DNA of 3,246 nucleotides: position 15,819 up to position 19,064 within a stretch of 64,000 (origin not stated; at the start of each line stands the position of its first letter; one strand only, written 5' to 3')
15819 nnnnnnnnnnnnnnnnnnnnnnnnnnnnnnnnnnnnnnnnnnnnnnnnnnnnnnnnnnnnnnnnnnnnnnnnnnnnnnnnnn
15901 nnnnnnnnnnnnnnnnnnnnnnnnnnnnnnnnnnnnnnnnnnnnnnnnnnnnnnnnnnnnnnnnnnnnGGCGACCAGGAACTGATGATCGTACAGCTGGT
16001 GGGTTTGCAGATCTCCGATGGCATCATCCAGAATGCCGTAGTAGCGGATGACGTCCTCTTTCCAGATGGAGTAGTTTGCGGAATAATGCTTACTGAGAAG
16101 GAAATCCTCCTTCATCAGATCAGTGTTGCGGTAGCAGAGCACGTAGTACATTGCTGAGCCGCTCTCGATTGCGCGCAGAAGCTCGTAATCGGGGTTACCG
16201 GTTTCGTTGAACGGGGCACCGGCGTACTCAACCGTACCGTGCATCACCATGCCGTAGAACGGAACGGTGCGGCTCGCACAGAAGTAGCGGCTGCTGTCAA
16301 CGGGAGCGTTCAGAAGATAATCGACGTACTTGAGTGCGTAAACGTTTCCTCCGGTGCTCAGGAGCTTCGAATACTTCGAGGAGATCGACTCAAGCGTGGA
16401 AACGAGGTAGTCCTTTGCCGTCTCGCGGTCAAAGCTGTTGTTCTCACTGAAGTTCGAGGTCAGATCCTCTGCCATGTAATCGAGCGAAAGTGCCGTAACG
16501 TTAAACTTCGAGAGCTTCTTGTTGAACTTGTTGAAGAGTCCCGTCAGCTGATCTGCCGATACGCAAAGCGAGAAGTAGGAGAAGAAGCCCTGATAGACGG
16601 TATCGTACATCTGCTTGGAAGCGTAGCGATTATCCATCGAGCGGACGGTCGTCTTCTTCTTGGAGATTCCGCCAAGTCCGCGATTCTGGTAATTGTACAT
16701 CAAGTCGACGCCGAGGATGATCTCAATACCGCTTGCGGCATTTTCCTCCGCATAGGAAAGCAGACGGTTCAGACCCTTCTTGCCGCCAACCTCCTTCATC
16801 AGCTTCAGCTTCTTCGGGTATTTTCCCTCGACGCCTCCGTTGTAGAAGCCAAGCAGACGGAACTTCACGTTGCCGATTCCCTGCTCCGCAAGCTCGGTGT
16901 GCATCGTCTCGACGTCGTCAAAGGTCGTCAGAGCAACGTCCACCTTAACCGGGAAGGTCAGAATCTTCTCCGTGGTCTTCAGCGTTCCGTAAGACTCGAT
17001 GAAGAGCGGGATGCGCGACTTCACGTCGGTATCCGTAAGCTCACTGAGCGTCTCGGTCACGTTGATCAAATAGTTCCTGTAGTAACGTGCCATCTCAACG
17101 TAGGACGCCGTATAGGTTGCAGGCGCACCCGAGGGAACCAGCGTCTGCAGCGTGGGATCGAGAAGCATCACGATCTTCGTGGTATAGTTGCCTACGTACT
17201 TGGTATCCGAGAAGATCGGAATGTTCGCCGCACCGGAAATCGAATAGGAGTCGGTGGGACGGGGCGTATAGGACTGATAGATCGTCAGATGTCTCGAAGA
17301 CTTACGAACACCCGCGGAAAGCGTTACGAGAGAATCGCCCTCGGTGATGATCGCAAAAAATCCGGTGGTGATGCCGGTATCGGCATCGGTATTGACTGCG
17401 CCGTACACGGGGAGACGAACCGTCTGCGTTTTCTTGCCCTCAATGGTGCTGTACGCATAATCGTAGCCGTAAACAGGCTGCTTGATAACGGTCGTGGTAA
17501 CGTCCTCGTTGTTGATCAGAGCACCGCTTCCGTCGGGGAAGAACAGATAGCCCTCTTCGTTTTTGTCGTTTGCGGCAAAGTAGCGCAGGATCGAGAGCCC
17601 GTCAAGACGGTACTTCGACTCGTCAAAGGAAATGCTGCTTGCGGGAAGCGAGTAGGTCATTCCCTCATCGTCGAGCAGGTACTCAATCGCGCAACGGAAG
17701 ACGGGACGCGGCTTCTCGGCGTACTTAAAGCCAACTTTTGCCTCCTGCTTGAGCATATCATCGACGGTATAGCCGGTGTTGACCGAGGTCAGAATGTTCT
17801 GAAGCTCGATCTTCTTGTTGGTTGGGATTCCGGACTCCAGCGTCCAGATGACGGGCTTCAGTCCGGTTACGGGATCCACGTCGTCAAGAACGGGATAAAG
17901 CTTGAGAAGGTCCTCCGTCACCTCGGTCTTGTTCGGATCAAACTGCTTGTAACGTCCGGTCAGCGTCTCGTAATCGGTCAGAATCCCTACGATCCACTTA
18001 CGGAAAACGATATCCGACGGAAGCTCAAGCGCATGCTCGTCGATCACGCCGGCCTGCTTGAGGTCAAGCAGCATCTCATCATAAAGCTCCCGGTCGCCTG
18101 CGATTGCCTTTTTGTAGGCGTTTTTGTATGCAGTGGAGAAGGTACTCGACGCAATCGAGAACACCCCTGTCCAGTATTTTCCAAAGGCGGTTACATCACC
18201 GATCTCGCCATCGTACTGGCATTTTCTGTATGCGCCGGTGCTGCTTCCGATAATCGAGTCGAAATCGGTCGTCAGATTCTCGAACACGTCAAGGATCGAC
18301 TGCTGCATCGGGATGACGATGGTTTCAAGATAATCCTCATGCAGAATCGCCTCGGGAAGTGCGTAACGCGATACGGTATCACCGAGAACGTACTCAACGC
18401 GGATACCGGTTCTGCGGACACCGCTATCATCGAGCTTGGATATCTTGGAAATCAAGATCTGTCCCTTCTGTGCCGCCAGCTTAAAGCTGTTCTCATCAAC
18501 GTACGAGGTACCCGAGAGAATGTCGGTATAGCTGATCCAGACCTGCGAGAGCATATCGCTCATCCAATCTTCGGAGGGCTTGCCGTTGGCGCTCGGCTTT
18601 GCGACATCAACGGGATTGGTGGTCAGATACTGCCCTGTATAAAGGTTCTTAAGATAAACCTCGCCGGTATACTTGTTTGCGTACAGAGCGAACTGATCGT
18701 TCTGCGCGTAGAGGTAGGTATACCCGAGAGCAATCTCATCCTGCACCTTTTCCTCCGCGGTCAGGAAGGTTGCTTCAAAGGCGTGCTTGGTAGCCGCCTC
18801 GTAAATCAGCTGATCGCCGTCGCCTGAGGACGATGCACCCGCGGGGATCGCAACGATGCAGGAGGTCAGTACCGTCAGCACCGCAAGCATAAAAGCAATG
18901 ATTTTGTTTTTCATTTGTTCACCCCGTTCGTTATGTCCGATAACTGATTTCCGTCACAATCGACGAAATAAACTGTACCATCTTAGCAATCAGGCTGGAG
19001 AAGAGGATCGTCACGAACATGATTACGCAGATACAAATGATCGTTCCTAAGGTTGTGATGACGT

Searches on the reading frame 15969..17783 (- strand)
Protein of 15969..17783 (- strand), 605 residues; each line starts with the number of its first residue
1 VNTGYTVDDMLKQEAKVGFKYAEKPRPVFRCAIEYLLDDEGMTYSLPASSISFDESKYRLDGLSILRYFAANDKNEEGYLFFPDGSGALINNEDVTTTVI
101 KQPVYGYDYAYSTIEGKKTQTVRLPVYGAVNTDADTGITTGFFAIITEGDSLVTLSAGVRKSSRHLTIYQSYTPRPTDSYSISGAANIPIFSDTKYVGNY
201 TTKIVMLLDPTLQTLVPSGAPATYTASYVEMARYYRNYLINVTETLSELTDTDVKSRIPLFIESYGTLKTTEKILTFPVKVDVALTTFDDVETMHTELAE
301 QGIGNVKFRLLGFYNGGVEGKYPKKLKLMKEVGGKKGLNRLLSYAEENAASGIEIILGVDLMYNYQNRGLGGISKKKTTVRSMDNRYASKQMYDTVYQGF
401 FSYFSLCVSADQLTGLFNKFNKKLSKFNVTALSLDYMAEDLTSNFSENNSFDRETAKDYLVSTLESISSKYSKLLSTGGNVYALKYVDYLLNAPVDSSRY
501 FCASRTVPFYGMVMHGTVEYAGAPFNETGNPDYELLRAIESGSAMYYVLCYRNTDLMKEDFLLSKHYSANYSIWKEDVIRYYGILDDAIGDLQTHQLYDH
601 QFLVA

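Call 43: predict_structure(alignment_id=A3)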
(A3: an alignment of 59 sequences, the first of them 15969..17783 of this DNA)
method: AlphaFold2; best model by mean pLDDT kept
length: 605 residues; sequences in the alignment: 59
mean_pLDDT: 90.1   pTM: 0.89
mean pLDDT of the five models: 90.1, 89.9, 89.6, 88.9, 88.5
residues with pLDDT >= 90: 398; 70-90: 180; 50-70: 25; < 50: 2
segments of 3 or more residues with pLDDT < 50: none
pLDDT, mean of each block of 10 residues (from residue 1): 68 78 74 92 95 89 90 92 94 84 93 78 96 92 97 90 82 89 76 90 94 80 89 96 95 86 94 87 95 97 95 86 89 96 95 94 79 85 91 84 84 95 94 95 93 96 97 96 97 91 91 96 91 94 96 90 84 96 96 93 81
secondary structure, 60 per line:
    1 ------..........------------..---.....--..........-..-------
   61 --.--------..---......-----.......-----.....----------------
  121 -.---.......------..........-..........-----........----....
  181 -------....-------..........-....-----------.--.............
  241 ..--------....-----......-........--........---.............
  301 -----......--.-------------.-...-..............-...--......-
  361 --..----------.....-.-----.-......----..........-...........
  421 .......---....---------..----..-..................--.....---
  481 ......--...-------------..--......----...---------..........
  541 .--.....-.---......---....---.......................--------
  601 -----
elements in order: H7-16 E34-38 E41-47 E77-82 E88-91 E100-104 E126-132 E139-148 E153-159 E165-172 E177-180 E188-191 E199-208 H210-213 H228-242 H251-254 E260-265 E267-274 E277-284 H288-300 E306-311 H334-347 E354-359 H375-378 E389-394 E399-408 H410-427 E431-434 H453-470 E473-477 H481-486 E489-491 H509-514 E519-521 H531-541 E544-548 H554-559 H563-566 H571-592

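Call 46: fold_search(model_id=the predicted structure, library=pdb)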
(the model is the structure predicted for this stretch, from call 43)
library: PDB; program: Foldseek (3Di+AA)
matches with E <= 10: 806; with E <= 0.001: 133
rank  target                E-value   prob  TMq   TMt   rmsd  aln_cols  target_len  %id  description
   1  5wzp_A                5.7e-20  1.00  0.59  0.59   8.4       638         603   14  Alpha-N-acetylgalactosaminidase NagBb from Bifidobacterium bifidum - ligand free (released 2017-06-07)
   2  5wzq_A                3.0e-18  1.00  0.60  0.60   8.0       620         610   14  Alpha-N-acetylgalactosaminidase NagBb from Bifidobacterium bifidum - quadruple mutant (released 2017-06-07)
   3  8rzk_A                5.5e-18  1.00  0.61  0.56   6.3       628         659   11  The Michaelis complex of ZgGH129 D486N from Zobellia galactanivorans with neo-b/k-oligo-carrageenan tetrasaccharide (b (released 2024-07-31)
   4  5opq_A                9.4e-18  1.00  0.58  0.54   7.1       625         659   12  A 3,6-anhydro-D-galactosidase produced by Zobellia galactanivorans. This is an exo-lytic enzyme that hydrolyzes termin (released 2017-11-29)
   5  5wzp_B                9.4e-18  1.00  0.59  0.59   8.1       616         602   14  Alpha-N-acetylgalactosaminidase NagBb from Bifidobacterium bifidum - ligand free (released 2017-06-07)
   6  5wzn_A                1.0e-17  1.00  0.54  0.53   8.8       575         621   14  Alpha-N-acetylgalactosaminidase NagBb from Bifidobacterium bifidum - GalNAc complex (released 2017-06-07)
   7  5opq_D                1.2e-17  1.00  0.60  0.56   6.7       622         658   12  A 3,6-anhydro-D-galactosidase produced by Zobellia galactanivorans. This is an exo-lytic enzyme that hydrolyzes termin (released 2017-11-29)
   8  5wzr_B                1.3e-17  1.00  0.60  0.58   7.6       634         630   13  Alpha-N-acetylgalactosaminidase NagBb from Bifidobacterium bifidum - Gal-NHAc-DNJ complex (released 2017-06-07)
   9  5wzr_A                2.0e-17  1.00  0.60  0.58   8.0       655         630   13  Alpha-N-acetylgalactosaminidase NagBb from Bifidobacterium bifidum - Gal-NHAc-DNJ complex (released 2017-06-07)
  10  5wzq_B                2.6e-17  1.00  0.59  0.59   7.9       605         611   14  Alpha-N-acetylgalactosaminidase NagBb from Bifidobacterium bifidum - quadruple mutant (released 2017-06-07)
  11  5wzn_B                1.7e-16  1.00  0.57  0.56   6.8       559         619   14  Alpha-N-acetylgalactosaminidase NagBb from Bifidobacterium bifidum - GalNAc complex (released 2017-06-07)
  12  6qev_B                1.1e-10  1.00  0.35  0.18  10.4       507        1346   12  EngBF DARPin Fusion 4b B6 (released 2019-11-06)
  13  6sh9_B                1.1e-10  1.00  0.40  0.22  10.7       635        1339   11  EngBF DARPin Fusion 4b D12 (released 2019-11-06)
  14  6qep                  2.7e-10  1.00  0.39  0.21  11.6       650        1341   11  EngBF DARPin Fusion 4b H14 (released 2019-11-06)
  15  6qfk_A                3.0e-10  1.00  0.39  0.21  10.9       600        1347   11  EngBF DARPin Fusion 4b G10 (released 2019-11-06)
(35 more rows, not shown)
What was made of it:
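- On GH129/GH101 glycoside hydrolases (for DUF5696): Foldseek 5wzp E 6e-20, 8rzk E 5e-18, TM about 0.6 (call 46), using a pLDDT-90 model (call 43).
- Closest known: GH129 / GH101 glycoside hydrolases. Same: Foldseek E 6e-20 to 1e-9, with TM about 0.6 to GH129 (call 46).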

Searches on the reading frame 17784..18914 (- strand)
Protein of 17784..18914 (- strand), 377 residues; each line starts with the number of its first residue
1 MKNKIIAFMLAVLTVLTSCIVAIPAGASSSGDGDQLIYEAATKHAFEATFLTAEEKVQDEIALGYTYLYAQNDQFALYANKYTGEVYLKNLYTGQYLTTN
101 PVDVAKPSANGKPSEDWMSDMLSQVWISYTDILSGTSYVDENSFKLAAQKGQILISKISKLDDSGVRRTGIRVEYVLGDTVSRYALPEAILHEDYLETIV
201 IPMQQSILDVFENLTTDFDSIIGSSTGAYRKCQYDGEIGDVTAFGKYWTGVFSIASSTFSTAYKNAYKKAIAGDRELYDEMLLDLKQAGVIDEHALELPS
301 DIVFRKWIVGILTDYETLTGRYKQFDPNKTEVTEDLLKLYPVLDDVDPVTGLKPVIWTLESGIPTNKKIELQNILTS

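Call 63: search_protein_families(library=pfam, proteins=[window:17784-18914:-], max_evalue=1)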
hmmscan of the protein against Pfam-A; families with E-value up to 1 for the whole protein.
window:17784-18914:- (377 aa): 1 family
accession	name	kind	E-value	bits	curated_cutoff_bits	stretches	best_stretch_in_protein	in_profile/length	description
PF00318.25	Ribosomal_S2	-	0.068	12.9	26.1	1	287-331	68-112/216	Ribosomal protein S2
